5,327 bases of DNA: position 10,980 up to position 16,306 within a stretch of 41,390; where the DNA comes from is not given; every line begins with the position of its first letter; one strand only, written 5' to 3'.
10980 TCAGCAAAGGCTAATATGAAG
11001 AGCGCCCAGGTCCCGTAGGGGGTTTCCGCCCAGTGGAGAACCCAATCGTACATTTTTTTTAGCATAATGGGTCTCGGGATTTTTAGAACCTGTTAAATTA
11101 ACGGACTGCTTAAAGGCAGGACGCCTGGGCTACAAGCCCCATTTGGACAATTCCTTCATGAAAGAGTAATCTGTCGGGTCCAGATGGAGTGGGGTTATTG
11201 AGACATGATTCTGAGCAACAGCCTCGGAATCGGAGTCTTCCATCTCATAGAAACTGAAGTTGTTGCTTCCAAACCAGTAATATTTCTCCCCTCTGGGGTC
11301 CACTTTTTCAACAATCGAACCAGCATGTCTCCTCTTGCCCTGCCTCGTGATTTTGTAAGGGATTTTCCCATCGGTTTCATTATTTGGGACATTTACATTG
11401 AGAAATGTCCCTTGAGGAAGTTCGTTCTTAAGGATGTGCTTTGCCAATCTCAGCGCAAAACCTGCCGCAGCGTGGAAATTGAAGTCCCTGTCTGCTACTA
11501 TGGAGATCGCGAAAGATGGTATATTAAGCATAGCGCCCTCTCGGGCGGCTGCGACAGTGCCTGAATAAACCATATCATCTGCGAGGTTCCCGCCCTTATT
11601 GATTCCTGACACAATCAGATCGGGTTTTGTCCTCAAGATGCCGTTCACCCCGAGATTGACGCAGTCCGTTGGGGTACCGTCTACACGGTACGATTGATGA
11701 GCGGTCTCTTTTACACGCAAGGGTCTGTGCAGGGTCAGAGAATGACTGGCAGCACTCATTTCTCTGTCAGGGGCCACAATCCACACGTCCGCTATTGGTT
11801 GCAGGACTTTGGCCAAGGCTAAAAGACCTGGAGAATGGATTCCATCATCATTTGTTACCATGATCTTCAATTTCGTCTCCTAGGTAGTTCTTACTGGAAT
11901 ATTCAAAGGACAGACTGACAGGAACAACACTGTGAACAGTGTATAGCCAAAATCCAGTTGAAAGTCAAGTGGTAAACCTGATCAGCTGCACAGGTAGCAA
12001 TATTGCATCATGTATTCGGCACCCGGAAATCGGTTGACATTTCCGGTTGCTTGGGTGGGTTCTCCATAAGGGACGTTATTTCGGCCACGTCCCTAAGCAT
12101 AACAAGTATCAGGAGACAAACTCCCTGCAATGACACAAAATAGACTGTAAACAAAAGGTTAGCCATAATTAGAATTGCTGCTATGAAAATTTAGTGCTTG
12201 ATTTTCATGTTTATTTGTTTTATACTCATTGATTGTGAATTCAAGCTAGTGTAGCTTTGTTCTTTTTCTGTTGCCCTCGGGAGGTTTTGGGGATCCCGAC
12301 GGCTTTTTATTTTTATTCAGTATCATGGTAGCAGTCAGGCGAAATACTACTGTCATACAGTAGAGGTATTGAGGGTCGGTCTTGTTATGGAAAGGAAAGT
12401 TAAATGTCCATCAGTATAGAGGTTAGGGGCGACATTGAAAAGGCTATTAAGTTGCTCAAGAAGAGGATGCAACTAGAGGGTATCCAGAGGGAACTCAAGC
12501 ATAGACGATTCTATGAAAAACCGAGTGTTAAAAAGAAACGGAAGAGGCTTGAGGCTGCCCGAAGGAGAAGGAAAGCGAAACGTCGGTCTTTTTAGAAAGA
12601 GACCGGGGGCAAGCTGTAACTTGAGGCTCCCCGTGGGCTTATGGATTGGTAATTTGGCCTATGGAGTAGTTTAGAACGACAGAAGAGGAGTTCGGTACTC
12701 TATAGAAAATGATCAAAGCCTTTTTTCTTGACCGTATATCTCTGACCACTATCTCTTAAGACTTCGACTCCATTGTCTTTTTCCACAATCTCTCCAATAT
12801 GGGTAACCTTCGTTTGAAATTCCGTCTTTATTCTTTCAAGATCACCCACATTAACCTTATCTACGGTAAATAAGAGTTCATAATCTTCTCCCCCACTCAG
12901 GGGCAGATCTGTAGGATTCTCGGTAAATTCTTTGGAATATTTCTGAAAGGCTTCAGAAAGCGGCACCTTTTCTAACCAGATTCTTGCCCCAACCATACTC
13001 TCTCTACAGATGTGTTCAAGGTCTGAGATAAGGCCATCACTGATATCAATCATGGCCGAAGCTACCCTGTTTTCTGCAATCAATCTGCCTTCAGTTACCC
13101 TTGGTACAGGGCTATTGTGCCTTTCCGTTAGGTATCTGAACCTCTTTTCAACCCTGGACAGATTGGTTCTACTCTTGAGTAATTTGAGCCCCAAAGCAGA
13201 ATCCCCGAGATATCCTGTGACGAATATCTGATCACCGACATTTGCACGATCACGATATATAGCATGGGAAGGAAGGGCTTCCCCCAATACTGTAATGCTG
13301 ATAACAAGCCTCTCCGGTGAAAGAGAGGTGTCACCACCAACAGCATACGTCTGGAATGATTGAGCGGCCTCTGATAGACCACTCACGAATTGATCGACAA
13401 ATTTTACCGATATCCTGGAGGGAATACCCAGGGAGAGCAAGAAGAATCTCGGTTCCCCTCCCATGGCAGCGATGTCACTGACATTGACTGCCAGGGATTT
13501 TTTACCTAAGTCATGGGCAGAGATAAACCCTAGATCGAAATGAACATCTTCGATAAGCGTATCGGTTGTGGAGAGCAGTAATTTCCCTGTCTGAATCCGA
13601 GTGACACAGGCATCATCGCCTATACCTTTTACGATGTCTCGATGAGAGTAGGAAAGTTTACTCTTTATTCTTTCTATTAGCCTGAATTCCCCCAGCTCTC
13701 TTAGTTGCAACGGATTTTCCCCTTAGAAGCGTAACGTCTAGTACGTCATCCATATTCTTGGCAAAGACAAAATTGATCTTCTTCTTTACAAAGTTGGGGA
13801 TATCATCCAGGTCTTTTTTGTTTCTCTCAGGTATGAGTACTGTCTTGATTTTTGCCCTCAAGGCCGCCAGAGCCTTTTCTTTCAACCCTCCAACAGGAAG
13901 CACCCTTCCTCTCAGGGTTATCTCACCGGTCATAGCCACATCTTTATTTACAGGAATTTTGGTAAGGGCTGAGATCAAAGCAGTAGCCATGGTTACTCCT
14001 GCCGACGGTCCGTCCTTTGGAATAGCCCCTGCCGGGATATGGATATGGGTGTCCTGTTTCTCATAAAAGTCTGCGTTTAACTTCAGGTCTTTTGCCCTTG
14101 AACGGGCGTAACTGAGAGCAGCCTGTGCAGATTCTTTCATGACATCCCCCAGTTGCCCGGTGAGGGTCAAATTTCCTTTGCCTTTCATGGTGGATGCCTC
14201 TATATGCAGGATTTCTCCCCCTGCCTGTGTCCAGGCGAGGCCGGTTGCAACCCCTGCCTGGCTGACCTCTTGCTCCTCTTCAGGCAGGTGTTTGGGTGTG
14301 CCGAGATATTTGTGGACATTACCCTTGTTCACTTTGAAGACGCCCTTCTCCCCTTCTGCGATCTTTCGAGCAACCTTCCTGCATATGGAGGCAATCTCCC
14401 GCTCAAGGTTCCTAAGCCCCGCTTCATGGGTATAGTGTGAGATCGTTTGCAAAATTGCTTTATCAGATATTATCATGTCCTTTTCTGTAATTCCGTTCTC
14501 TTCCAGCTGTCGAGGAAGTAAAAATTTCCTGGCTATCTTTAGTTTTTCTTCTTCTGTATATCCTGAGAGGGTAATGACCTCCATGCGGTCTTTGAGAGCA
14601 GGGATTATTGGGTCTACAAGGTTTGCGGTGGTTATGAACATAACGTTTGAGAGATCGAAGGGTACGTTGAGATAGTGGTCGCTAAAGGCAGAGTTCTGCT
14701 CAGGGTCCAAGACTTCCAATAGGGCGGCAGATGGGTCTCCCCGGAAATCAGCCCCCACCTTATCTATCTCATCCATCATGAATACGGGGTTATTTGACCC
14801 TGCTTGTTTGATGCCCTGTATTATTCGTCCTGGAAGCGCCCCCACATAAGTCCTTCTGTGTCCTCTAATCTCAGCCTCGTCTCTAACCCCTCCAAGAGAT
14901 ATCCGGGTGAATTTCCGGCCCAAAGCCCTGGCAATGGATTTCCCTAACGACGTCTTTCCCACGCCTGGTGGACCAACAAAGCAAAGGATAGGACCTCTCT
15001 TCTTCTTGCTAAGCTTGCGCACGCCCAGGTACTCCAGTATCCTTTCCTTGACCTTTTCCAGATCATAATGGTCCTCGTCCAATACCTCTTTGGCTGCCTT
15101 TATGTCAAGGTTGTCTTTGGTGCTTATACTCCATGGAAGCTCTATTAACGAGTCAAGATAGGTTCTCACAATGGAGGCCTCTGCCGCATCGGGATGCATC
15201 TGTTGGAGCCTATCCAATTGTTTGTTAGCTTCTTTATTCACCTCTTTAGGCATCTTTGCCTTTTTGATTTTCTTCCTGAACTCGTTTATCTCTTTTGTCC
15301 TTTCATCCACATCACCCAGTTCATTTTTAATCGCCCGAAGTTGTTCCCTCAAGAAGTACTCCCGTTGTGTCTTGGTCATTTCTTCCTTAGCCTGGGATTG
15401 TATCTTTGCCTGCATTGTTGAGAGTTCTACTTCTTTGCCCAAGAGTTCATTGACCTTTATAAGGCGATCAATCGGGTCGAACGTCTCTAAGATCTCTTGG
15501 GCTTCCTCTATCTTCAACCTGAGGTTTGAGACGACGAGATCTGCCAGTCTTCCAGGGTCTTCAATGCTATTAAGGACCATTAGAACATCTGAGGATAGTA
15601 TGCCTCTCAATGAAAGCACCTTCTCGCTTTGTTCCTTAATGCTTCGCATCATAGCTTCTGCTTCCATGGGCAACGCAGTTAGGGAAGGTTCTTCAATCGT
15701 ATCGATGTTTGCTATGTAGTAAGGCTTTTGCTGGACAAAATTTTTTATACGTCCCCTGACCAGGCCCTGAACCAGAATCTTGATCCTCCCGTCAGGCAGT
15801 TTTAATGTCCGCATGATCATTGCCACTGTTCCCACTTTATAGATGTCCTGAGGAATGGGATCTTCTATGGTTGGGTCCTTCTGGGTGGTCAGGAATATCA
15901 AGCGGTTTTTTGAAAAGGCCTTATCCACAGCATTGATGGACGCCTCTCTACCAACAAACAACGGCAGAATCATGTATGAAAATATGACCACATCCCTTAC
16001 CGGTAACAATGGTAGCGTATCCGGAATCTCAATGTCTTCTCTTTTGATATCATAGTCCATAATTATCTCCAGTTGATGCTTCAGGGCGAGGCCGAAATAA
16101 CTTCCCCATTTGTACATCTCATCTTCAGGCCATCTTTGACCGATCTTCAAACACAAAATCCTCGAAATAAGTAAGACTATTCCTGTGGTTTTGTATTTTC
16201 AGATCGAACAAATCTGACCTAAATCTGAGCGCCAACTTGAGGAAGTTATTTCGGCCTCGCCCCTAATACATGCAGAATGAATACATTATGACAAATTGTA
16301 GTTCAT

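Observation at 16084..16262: Very dense ~180-bp rod-like palindromic element (Family 1): 6 loci in 41 kb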

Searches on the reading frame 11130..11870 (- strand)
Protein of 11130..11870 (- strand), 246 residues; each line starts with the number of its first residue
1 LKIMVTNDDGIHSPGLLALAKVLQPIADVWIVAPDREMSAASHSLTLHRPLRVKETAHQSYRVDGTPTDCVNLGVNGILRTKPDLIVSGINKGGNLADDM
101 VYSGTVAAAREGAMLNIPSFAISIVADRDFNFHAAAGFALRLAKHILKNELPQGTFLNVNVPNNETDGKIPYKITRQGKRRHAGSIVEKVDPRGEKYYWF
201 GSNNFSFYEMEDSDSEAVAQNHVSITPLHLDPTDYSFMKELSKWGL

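Call 13: search_protein_families(library=pfam, proteins=[window:11130-11870:-])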
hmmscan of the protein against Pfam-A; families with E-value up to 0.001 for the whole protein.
window:11130-11870:- (246 aa): 1 family
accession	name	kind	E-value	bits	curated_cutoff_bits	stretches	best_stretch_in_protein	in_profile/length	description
PF01975.23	SurE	-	9.3e-63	211.9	22.1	1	3-182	1-187/189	Survival protein SurE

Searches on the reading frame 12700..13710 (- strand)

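Call 14: search_protein_families(library=pfam, proteins=[window:12700-13710:-])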
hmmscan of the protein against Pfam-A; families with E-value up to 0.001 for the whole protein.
window:12700-13710:- (336 aa): 2 families
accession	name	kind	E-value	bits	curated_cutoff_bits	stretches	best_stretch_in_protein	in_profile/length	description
PF00586.29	AIRS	-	9.1e-29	100.6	24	1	31-144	1-111/112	AIR synthase related protein, N-terminal domain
PF02769.27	AIRS_C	-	4e-08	34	23.1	1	158-315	2-152/156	AIR synthase related protein, C-terminal domain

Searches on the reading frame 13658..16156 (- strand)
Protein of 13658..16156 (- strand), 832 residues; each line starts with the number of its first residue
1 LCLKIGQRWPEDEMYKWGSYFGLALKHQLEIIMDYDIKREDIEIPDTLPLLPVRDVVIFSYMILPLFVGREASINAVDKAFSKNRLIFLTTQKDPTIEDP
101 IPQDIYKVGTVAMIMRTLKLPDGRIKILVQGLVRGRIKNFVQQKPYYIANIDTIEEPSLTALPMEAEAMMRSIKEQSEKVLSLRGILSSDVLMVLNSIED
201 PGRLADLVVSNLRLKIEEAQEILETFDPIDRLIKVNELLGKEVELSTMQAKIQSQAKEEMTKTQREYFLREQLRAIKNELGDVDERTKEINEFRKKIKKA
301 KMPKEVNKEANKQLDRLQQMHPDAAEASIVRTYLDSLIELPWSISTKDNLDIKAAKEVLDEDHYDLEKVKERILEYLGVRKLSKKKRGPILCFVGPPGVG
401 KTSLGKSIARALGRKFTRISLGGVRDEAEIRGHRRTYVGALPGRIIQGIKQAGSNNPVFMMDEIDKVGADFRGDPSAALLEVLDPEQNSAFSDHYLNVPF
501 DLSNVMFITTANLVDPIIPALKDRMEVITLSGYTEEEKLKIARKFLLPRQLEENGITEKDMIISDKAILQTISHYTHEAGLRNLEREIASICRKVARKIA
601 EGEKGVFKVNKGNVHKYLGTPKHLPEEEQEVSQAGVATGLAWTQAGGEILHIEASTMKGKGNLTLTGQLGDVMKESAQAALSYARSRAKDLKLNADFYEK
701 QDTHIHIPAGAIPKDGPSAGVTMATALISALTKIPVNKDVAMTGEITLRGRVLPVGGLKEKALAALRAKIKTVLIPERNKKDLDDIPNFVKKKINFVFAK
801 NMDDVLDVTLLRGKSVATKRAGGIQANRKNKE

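Call 14: search_protein_families(library=pfam, proteins=[window:13658-16156:-])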
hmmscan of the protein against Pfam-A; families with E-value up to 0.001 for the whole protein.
window:13658-16156:- (832 aa): 8 families
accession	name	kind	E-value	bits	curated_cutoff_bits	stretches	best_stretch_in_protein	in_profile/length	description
PF05362.19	Lon_C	-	4.1e-93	311.1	21.1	1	608-811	1-204/205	Lon protease (S16) C-terminal proteolytic domain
PF02190.22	LON_substr_bdg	-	6e-52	176.9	28.7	1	47-240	1-199/200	ATP-dependent protease La (LON) substrate-binding domain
PF00004.35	AAA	-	6.4e-25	88.6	21.2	1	391-530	1-128/131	ATPase family associated with various cellular activities (AAA)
PF22667.2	Lon_lid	-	2.3e-22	78.8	27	1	552-604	1-54/57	Lon protease AAA+ ATPase lid domain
PF13541.12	ChlI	-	5.8e-09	36.3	27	1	652-779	1-121/121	Subunit ChlI of Mg-chelatase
PF07728.20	AAA_5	-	1.6e-07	31.9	22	1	391-525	2-139/139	AAA domain (dynein-related subfamily)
PF07724.20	AAA_2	-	4.7e-05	23.9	27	1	392-515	7-127/166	AAA domain (Cdc48 subfamily)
PF08298.17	AAA_PrkA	-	0.00028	20.5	25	0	357-413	55-110/358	PrkA AAA domain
